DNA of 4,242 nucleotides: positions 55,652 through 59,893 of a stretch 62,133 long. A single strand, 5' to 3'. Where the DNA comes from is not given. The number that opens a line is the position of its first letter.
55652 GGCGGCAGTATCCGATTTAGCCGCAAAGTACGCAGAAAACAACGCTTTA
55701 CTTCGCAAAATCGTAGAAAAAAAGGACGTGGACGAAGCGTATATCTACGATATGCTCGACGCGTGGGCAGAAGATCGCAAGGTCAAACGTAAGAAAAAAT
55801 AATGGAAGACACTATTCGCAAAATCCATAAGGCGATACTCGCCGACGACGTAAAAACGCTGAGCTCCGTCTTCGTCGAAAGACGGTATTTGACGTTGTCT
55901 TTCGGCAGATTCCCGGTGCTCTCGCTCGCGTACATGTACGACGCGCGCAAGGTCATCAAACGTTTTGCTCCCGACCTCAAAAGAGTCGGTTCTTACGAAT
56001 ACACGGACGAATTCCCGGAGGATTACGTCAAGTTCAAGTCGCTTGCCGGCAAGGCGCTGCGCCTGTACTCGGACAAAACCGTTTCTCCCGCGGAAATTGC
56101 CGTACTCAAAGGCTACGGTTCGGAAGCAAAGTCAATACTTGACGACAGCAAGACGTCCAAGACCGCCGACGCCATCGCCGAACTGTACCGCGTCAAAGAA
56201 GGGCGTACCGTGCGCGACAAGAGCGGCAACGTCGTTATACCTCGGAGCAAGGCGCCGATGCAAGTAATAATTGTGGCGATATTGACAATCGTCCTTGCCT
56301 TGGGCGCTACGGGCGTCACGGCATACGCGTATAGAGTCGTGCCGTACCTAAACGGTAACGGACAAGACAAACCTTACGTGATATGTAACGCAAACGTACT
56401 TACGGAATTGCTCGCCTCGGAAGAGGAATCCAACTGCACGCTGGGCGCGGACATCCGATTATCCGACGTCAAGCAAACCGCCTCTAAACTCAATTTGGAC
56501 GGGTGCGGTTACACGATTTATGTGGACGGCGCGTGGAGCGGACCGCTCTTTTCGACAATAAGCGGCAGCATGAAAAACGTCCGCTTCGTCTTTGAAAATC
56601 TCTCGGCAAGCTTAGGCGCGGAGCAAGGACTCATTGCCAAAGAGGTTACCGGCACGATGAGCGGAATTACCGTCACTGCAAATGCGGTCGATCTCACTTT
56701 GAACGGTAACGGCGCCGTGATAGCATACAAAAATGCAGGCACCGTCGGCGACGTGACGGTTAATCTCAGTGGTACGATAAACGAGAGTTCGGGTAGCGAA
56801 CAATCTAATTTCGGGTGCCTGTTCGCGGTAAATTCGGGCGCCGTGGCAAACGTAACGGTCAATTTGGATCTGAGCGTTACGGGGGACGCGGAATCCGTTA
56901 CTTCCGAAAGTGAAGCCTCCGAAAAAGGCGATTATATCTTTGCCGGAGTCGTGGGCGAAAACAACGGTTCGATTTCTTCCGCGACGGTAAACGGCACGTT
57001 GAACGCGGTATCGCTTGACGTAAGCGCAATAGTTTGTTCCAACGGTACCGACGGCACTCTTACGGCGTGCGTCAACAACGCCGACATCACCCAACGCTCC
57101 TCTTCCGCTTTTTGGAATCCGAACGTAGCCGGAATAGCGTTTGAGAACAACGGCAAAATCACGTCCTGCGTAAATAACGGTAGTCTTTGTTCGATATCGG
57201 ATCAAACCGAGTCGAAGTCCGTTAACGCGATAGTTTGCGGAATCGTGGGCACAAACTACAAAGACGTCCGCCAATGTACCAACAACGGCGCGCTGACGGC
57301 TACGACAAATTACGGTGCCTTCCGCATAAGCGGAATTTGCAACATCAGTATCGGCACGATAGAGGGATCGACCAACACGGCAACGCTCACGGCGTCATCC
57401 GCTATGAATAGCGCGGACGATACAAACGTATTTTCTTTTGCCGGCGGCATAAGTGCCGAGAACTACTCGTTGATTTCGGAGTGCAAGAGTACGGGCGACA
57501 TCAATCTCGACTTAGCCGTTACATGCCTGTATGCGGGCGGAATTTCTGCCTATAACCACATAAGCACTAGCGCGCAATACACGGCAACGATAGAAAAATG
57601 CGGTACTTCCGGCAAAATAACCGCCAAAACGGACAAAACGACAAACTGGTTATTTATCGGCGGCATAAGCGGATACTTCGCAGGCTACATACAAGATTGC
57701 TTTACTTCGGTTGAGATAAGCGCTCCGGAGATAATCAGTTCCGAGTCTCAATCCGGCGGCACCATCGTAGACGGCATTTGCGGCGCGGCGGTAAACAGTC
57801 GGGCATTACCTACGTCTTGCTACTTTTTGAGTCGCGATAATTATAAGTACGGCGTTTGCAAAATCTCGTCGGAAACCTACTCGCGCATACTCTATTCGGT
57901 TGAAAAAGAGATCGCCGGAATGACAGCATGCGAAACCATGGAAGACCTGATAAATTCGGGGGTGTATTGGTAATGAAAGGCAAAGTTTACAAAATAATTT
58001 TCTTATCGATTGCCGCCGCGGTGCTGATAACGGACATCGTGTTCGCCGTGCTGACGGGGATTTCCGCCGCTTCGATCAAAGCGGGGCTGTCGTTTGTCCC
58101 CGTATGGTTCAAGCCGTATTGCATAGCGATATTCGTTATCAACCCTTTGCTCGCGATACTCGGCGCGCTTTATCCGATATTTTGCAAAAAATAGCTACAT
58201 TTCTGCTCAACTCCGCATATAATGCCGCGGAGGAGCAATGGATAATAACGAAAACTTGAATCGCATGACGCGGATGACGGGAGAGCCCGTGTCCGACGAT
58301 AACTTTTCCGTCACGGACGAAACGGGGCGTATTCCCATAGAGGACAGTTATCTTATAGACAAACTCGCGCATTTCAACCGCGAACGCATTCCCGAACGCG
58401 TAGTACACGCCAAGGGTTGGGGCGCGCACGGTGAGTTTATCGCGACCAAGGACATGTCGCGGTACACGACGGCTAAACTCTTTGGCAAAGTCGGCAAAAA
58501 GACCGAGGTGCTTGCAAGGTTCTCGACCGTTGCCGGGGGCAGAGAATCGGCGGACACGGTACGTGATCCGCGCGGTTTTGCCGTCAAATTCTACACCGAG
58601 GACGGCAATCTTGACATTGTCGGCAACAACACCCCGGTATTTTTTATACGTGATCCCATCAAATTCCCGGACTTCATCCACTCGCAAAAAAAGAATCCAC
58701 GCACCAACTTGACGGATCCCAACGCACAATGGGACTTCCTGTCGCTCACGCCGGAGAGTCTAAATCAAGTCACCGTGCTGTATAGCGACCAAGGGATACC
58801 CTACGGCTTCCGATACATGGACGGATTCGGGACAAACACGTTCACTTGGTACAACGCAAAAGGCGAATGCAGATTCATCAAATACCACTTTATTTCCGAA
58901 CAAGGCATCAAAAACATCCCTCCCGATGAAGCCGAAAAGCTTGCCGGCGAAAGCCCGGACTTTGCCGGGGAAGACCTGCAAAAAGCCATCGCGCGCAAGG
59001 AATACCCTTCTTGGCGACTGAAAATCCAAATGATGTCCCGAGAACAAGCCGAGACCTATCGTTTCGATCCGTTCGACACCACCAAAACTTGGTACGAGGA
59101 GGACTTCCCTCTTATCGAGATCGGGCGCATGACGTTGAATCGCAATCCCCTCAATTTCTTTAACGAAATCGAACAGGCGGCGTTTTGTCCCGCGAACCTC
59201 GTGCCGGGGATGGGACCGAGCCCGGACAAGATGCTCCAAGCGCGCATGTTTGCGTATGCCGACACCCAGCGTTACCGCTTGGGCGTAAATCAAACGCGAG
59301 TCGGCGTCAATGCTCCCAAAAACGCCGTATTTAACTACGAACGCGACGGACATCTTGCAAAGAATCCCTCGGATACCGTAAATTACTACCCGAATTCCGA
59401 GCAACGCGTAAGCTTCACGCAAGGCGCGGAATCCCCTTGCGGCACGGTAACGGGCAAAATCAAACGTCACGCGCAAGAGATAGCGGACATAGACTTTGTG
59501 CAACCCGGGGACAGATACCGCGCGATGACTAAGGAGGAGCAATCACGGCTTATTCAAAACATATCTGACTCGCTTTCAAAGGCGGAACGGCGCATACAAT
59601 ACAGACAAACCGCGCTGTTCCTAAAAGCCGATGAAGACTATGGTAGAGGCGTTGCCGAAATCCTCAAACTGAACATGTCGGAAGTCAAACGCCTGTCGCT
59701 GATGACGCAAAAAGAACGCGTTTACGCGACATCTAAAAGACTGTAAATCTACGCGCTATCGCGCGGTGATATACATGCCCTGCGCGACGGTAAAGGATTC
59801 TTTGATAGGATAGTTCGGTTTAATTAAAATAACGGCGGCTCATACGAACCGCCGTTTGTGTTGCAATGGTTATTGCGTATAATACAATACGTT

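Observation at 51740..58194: Five fully translationally coupled genes with no precedent I can name: RF-like / SF1 helicase / coiled-coil / GLUG membrane protein / 2-TM peptide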

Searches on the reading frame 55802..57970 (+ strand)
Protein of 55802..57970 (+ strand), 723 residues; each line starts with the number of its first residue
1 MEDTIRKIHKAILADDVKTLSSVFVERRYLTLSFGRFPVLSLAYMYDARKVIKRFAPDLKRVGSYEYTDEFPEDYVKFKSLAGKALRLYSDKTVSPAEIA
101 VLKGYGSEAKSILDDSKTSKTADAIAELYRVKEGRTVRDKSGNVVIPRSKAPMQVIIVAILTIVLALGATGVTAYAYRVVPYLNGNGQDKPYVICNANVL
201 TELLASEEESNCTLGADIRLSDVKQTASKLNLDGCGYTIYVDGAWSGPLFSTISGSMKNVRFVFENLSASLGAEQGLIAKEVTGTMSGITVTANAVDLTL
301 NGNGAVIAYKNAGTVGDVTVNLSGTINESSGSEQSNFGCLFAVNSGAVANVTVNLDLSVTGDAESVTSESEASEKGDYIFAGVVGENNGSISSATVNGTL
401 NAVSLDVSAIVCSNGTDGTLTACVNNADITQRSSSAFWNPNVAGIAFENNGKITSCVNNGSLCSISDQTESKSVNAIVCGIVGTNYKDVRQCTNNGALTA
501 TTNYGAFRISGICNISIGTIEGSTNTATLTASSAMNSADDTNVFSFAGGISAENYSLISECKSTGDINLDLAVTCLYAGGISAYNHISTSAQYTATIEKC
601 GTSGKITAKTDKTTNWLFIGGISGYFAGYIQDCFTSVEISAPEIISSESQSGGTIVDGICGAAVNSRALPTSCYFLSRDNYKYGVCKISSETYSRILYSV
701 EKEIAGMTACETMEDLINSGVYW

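Call 4: search_protein_families(library=pfam, proteins=[window:55802-57970:+], max_evalue=0.01)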
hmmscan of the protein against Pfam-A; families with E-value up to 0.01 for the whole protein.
window:55802-57970:+ (723 aa): 0 families

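Call 5: search_protein_families(library=ncbifam, proteins=[window:55802-57970:+], max_evalue=0.1)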
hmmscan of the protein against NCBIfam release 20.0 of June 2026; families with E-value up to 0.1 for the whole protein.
window:55802-57970:+ (723 aa): 0 families

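Call 6: search_protein_families(library=padloc, proteins=[window:55802-57970:+], max_evalue=0.1)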
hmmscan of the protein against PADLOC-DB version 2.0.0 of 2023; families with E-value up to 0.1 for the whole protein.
window:55802-57970:+ (723 aa): 1 family
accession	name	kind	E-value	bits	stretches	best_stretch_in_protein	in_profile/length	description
PDLC03749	RT_UG13a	-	0.02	11.9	1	48-128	344-423/589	DRT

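Call 28: find_homologous_proteins(query=window:55802-57970:+, max_evalue=0.00001)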
Query window:55802-57970:+ (723 aa): 16 proteins with E <= 0.00001 among 8000 candidates.
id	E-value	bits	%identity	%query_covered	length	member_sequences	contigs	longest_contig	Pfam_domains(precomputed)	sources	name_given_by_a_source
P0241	0.0e+0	1559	99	100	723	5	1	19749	-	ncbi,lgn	-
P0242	2.2e-203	696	46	100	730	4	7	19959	-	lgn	-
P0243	5.3e-199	681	47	100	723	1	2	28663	-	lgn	-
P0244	1.7e-198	679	46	100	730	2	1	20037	-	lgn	-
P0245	8.4e-102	360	44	62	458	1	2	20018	-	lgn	-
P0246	1.6e-39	154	26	91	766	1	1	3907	-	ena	-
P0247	1.9e-36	144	27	80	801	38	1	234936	-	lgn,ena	-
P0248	1.3e-35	141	26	87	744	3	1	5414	-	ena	-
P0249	8.2e-35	138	26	94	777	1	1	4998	-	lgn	-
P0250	2.6e-34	137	25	93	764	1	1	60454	-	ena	-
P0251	1.7e-32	131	26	87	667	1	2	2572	-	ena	-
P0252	2.5e-32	130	25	93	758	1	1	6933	-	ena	-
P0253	5.7e-32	129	25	80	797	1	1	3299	-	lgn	-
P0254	1.8e-27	114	26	86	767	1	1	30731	-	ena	-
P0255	3.5e-23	100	25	69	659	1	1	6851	-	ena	-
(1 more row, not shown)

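Call 40: search_protein_families(library=pfam, proteins=[window:55802-57970:+], max_evalue=10)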
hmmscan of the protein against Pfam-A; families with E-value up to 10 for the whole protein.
window:55802-57970:+ (723 aa): 0 families

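Call 47: predict_structure(alignment_id=A4)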
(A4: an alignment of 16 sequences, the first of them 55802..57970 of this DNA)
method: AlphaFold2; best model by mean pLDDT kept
length: 723 residues; sequences in the alignment: 16
mean_pLDDT: 83.3   pTM: 0.71
mean pLDDT of the five models: 83.3, 82.7, 81.6, 80.1, 78.9
residues with pLDDT >= 90: 298; 70-90: 304; 50-70: 76; < 50: 45
segments of 3 or more residues with pLDDT < 50: 149-163, 165-182, 684-693
pLDDT, mean of each block of 10 residues (from residue 1): 85 89 77 89 90 85 81 88 82 86 82 73 82 75 63 40 47 41 60 82 73 89 63 91 77 89 88 86 95 90 91 97 89 82 98 97 81 79 97 98 94 97 99 89 97 98 92 90 97 98 92 96 98 71 87 96 97 85 85 83 93 80 89 92 68 79 74 81 48 50 70 86 75
secondary structure, 60 per line:
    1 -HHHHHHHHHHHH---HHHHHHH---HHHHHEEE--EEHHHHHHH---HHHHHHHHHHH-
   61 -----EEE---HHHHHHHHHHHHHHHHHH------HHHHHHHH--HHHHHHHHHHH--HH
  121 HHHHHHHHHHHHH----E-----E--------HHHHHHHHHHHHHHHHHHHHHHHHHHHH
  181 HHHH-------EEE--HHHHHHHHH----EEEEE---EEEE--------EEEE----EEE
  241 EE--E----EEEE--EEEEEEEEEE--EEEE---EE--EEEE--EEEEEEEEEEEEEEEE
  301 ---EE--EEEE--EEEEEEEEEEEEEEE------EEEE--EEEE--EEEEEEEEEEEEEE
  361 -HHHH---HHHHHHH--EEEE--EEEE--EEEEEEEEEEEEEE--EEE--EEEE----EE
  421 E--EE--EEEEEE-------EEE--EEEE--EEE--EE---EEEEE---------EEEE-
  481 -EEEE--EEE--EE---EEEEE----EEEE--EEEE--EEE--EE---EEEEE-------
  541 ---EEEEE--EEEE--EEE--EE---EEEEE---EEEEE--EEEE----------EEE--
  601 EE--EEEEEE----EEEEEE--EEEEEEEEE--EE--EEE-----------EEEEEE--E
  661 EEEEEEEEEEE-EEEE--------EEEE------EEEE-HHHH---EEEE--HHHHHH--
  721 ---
elements in order (helices of 4 or more, strands of 3 or more residues): H2-13 H17-23 H27-31 E32-34 H39-45 H49-59 E66-68 H72-89 H96-103 H106-116 H119-133 H153-184 E192-194 H197-205 E210-214 E218-221 E230-233 E238-242 E250-253 E256-265 E268-271 E279-282 E285-300 E308-311 E314-328 E335-338 E341-344 E347-360 H362-365 H369-375 E378-381 E384-387 E390-403 E406-408 E411-414 E419-421 E428-433 E441-443 E446-449 E452-454 E462-466 E476-479 E482-485 E488-490 E498-502 E507-510 E513-516 E519-521 E529-533 E544-548 E551-554 E557-559 E567-571 E575-579 E582-585 E596-598 E605-610 E615-620 E623-631 E638-640 E652-657 E660-671 E673-676 E685-688 E695-698 H700-703 E707-710 H713-718
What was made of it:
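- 55802..57973 (+): g4: type II membrane protein (723 aa). Conserved cytoplasmic helical-repeat (ankyrin-like) head 1-133 with the motif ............, TM helix ~153-184, and a variable extracellular parallel beta-helix 192-720. AF2 pLDDT 83 (call 47).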

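Call 50: fold_search(model_id=the predicted structure, library=pdb)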
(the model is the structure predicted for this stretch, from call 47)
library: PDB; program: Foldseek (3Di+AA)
matches with E <= 10: 487; with E <= 0.001: 0
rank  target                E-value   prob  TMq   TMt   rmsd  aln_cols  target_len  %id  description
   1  3n6z                  5.5e-03  0.96  0.13  0.24  16.5       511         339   14  Crystal structure of a putative immunoglobulin A1 protease (BACOVA_03286) from Bacteroides ovatus at 1.30 A resolution (released 2010-07-21)
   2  7xzd_A                2.1e-02  0.47  0.20  0.27  13.2       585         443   10  Mutant (F179A) of the N-terminal domain of fucoidan lyase FdlA (released 2022-09-28)
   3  7xzd_B                2.8e-02  0.44  0.19  0.28  13.2       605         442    8  Mutant (F179A) of the N-terminal domain of fucoidan lyase FdlA (released 2022-09-28)
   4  7xz9_A                3.0e-02  0.41  0.20  0.28  13.4       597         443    9  Mutant (E236A) of the N-terminal domain of fucoidan lyase FdlA (released 2022-09-28)
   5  7xzb_A                3.5e-02  0.44  0.19  0.27  13.0       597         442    9  Mutant (Y242A) of the N-terminal domain of fucoidan lyase FdlA (released 2022-09-28)
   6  6xjb                  7.4e-02  0.92  0.23  0.14   8.4       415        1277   10  IgA1 Protease (released 2020-12-09)
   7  7xzc_A                8.1e-02  0.28  0.19  0.26  12.9       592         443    8  Mutant (R240A) of the N-terminal domain of fucoidan lyase FdlA (released 2022-09-28)
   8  7jgj_A                1.1e-01  0.90  0.19  0.12   9.9       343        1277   15  IgA1 Protease in complex with neutralizing mAb (released 2020-12-09)
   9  7xze_A                1.1e-01  0.25  0.20  0.27  12.2       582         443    9  Mutant (H176A) of the N-terminal domain of fucoidan lyase FdlA (released 2022-09-28)
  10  5nxk_A                1.5e-01  0.41  0.18  0.32  11.6       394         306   13  L. reuteri 53608 SRRP (released 2018-03-21)
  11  1pcl                  1.6e-01  0.28  0.14  0.24  12.4       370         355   12  UNUSUAL STRUCTURAL FEATURES IN THE PARALLEL BETA-HELIX IN PECTATE LYASES (released 1995-02-14)
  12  7xzf_A                1.6e-01  0.23  0.21  0.30  12.2       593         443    9  Wild type of the N-terminal domain of fucoidan lyase FdlA (released 2022-09-28)
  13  7uvk                  1.8e-01  0.80  0.21  0.13  10.2       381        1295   12  G. haemolysans IgA1 protease (released 2022-11-23)
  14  7xzc_B                2.0e-01  0.25  0.22  0.31  12.4       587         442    9  Mutant (R240A) of the N-terminal domain of fucoidan lyase FdlA (released 2022-09-28)
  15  6urq_A                2.3e-01  0.87  0.11  0.24  15.2       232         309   12  Complex structure of human poly-ADP-ribosyltransferase TNKS1 ARC2-ARC3 and P antigen family member 4 (PAGE4) (released 2020-07-29)
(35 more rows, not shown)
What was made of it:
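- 55802..57973 (+): Foldseek matches IgA1-protease-type and pectate-lyase-type beta-helices and ankyrin repeats (call 50).
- On GLUG-motif beta-helix surface proteins (PF07581): Its AF2 model is a beta-helix (call 47), and its best Foldseek hits are IgA1-protease-type (E 5.5e-3; call 50).
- On Ankyrin repeat: Foldseek gives local matches to tankyrase ARC domains and DARPins at probability 0.6-0.96 (call 50).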

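Call 73: search_protein_families(library=phrogs, proteins=[window:55802-57970:+], max_evalue=0.001)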
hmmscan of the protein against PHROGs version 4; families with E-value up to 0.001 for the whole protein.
window:55802-57970:+ (723 aa): 0 families

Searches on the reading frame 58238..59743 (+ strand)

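Call 4: search_protein_families(library=pfam, proteins=[window:58238-59743:+], max_evalue=0.01)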
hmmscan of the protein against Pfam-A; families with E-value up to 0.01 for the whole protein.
window:58238-59743:+ (502 aa): 2 families
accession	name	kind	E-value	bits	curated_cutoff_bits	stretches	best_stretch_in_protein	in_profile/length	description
PF00199.24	Catalase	-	2e-175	583.9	25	1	11-388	1-381/383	Catalase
PF06628.17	Catalase-rel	-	4.9e-19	68.7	30.1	1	419-475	7-64/65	Catalase-related immune-responsive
